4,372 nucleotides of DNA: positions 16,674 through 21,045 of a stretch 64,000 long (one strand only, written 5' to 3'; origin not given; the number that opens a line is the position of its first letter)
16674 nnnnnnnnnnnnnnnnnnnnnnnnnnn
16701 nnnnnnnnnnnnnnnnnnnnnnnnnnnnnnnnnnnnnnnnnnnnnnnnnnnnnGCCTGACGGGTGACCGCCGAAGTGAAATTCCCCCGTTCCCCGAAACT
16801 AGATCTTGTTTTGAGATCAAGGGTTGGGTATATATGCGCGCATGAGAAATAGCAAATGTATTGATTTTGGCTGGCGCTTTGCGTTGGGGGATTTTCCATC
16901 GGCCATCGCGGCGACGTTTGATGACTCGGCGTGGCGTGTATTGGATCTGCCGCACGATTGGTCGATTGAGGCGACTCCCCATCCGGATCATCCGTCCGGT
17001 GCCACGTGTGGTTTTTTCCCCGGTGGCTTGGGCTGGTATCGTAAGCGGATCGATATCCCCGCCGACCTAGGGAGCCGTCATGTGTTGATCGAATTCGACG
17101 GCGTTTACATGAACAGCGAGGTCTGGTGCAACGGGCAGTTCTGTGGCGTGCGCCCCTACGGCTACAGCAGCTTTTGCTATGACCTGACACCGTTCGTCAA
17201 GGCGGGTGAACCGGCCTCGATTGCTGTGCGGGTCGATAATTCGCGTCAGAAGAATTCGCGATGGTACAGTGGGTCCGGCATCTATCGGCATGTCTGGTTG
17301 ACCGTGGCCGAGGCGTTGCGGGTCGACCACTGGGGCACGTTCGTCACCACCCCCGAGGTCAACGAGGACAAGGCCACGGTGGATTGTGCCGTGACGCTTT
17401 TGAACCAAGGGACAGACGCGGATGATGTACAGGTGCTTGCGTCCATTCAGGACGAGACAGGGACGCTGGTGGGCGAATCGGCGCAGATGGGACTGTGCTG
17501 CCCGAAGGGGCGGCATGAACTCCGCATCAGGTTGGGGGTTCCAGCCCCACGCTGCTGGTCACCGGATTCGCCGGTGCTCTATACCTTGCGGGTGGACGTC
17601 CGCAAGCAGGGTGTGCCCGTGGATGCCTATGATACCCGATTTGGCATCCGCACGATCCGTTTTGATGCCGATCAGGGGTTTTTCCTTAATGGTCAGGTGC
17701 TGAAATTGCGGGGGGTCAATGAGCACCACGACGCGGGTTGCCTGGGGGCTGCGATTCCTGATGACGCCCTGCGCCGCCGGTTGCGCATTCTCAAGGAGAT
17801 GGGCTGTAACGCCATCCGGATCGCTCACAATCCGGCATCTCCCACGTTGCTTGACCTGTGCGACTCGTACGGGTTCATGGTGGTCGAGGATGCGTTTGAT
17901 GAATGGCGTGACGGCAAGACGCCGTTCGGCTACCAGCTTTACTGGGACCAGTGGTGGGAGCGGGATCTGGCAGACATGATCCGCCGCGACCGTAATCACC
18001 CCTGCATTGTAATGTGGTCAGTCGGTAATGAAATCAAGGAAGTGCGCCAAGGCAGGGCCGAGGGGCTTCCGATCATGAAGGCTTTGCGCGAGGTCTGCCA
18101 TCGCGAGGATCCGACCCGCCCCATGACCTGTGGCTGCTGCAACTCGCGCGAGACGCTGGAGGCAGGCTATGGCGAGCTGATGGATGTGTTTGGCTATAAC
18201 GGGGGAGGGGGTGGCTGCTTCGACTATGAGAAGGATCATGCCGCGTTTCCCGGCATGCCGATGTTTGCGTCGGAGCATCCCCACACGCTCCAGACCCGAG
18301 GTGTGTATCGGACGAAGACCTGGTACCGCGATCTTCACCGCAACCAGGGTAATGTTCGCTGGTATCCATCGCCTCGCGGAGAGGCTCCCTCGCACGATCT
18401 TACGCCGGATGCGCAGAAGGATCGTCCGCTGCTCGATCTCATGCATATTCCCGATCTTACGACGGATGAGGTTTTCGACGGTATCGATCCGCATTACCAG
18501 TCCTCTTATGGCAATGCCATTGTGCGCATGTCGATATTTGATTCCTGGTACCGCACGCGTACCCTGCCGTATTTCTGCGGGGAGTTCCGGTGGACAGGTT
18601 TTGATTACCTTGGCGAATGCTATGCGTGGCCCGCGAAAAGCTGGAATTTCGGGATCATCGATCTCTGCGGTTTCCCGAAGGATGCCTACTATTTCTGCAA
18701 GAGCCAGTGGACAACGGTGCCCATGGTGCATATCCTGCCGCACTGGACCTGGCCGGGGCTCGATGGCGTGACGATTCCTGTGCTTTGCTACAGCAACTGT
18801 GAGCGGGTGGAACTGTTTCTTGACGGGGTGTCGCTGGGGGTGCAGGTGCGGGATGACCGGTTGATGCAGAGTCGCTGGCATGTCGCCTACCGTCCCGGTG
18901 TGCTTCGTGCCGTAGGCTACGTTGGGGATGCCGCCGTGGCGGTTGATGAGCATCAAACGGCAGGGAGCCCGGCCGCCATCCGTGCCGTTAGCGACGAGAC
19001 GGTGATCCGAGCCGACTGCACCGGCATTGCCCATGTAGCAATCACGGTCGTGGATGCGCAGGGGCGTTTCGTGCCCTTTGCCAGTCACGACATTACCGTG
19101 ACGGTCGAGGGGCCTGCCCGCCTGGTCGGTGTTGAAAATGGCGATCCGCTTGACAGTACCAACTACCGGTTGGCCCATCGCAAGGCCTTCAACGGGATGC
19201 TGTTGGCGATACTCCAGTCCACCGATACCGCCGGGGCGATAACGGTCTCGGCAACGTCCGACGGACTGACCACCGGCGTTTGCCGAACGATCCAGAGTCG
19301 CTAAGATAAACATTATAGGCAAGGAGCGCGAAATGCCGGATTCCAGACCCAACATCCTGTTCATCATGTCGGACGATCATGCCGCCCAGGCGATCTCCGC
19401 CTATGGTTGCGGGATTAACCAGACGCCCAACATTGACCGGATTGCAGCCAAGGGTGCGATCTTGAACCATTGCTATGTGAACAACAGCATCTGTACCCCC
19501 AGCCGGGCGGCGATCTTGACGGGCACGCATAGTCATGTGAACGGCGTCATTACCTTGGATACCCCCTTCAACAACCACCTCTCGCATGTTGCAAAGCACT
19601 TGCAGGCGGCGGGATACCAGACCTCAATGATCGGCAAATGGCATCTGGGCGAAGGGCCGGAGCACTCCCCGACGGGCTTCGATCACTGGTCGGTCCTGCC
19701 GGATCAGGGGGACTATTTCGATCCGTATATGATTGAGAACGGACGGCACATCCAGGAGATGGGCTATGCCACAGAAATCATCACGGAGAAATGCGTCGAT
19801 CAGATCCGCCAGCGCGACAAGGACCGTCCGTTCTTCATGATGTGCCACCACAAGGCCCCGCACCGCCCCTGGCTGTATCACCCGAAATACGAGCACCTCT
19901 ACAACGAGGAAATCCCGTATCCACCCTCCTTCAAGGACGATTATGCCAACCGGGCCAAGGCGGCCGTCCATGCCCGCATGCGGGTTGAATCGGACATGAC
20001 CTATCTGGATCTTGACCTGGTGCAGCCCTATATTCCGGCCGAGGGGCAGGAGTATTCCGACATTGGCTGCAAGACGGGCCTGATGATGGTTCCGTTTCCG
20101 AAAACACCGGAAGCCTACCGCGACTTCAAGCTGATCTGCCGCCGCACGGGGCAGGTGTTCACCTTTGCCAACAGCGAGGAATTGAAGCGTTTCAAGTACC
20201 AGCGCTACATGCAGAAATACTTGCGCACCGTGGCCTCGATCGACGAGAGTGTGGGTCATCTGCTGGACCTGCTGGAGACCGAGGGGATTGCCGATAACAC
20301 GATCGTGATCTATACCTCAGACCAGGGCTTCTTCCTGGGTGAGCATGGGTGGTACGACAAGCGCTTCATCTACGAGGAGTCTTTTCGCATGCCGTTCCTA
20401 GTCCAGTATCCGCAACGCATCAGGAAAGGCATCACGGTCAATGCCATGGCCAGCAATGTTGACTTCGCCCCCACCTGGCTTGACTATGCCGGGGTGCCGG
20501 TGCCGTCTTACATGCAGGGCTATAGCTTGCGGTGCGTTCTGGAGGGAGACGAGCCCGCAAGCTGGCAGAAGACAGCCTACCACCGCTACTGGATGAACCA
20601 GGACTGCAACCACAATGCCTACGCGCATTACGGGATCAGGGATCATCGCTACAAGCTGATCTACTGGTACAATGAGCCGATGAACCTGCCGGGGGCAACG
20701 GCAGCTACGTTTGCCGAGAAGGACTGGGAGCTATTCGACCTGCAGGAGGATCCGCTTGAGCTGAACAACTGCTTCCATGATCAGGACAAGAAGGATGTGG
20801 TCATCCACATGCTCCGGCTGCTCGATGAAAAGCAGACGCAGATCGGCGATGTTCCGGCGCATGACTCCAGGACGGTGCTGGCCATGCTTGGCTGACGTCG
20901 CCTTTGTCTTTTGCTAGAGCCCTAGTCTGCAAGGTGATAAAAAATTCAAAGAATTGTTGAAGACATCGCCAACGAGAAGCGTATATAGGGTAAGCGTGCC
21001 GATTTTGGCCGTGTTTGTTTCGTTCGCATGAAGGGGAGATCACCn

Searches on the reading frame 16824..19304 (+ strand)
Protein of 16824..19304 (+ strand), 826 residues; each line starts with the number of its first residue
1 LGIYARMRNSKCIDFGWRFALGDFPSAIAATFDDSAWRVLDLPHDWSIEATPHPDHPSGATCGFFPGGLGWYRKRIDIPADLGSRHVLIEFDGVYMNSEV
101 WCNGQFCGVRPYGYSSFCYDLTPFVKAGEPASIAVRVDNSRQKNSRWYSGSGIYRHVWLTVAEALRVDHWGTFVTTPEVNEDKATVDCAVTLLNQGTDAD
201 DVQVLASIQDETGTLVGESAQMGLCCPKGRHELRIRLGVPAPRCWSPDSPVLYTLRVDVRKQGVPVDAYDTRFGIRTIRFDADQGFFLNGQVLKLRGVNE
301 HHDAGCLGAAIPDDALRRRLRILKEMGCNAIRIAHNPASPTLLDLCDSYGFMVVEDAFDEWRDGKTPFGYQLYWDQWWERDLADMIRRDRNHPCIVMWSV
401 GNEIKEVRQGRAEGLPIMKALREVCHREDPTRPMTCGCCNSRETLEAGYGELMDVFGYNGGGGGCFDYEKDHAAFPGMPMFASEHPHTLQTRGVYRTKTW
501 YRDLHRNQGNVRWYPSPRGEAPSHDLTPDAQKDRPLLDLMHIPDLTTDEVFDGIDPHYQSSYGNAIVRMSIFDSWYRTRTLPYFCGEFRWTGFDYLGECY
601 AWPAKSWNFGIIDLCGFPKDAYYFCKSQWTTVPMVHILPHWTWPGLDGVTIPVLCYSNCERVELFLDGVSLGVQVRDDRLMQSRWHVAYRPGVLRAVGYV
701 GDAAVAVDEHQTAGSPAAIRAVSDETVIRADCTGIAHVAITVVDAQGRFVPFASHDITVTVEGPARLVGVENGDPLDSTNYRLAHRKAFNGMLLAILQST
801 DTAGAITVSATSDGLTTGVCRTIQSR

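Call 13: search_protein_families(library=pfam, proteins=[window:16824-19304:+], max_evalue=0.001)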
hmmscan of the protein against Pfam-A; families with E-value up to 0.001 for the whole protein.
window:16824-19304:+ (826 aa): 6 families
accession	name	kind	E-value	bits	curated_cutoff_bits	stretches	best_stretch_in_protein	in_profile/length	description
PF18565.7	Glyco_hydro2_C5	-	1.6e-30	105.4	32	1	719-818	1-100/103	Glycoside hydrolase family 2 C-terminal domain 5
PF02836.23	Glyco_hydro_2_C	-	8.2e-28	97.8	21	1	283-437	5-161/302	Glycosyl hydrolases family 2, TIM barrel domain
PF02837.24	Glyco_hydro_2_N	-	2.9e-26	92.8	28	1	16-159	7-165/169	Glycosyl hydrolases family 2, sugar binding domain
PF16355.11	DUF4982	-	1.8e-17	63.4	23.9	1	648-705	1-60/61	Domain of unknown function (DUF4982)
PF00703.27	Glyco_hydro_2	-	8.3e-16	59.2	23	1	173-276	6-109/109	Glycosyl hydrolases family 2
PF22666.2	Glyco_hydro_2_N2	-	0.00054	20.5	27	1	71-146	51-126/167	Glycosyl hydrolase 2 galactose-binding domain-like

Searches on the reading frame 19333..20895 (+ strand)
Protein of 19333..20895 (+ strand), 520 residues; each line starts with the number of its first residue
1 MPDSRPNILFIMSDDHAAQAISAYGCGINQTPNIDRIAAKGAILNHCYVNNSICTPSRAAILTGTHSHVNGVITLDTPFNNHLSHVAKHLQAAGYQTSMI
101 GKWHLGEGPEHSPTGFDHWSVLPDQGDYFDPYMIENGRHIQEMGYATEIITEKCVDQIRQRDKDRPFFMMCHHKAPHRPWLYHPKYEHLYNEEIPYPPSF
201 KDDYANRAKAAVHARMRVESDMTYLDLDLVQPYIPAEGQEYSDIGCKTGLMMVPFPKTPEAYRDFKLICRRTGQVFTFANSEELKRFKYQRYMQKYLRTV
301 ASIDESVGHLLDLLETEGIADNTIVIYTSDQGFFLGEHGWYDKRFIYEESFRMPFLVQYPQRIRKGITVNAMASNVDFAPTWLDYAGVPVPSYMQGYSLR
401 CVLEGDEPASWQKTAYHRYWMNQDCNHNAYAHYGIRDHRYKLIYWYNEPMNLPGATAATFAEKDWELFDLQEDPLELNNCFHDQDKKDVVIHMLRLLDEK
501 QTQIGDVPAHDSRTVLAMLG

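Call 13: search_protein_families(library=pfam, proteins=[window:19333-20895:+], max_evalue=0.001)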
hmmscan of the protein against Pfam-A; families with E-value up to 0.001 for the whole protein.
window:19333-20895:+ (520 aa): 3 families
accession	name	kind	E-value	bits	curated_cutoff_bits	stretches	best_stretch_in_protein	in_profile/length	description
PF00884.28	Sulfatase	-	4.4e-55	187.6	25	1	6-388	1-301/301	Sulfatase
PF16347.10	SGSH_C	-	8.1e-47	159.6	29.3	1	336-502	1-153/154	N-sulphoglucosamine sulphohydrolase, C-terminal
PF01663.27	Phosphodiest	-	8.3e-07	29.3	23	1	18-333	11-221/342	Type I phosphodiesterase / nucleotide pyrophosphatase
